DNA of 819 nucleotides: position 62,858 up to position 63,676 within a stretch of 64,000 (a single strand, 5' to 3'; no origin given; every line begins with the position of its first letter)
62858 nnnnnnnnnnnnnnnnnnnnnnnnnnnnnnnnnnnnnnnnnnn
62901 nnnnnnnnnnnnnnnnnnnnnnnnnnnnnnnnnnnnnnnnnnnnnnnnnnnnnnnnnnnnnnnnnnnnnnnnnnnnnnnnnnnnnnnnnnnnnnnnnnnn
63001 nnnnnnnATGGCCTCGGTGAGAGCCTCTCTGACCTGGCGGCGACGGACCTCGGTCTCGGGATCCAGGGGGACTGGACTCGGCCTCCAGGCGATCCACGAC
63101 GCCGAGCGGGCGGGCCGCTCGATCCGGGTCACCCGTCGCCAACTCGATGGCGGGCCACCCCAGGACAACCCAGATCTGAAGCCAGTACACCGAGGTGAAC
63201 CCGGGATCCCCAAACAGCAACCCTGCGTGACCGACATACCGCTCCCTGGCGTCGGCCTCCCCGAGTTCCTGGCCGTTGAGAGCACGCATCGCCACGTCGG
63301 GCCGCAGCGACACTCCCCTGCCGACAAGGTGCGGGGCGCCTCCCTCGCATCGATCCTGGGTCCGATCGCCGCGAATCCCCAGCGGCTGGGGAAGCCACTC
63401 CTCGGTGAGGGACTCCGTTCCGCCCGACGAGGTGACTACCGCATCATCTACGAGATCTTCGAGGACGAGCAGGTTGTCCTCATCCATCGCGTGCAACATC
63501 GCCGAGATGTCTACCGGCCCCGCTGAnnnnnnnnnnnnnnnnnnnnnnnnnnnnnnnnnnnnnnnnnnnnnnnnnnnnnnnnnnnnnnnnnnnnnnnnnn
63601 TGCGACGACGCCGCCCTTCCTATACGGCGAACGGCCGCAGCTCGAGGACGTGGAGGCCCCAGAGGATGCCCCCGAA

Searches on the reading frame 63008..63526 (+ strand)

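Call 49: search_protein_families(library=pfam, proteins=[window:63008-63526:+], max_evalue=0.001)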
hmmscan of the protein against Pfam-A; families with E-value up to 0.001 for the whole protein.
window:63008-63526:+ (172 aa): 1 family
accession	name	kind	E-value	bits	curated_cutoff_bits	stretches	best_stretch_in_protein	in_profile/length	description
PF05016.21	ParE_toxin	-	1.8e-09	38.5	23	1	117-169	36-89/89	ParE toxin of type II toxin-antitoxin system, parDE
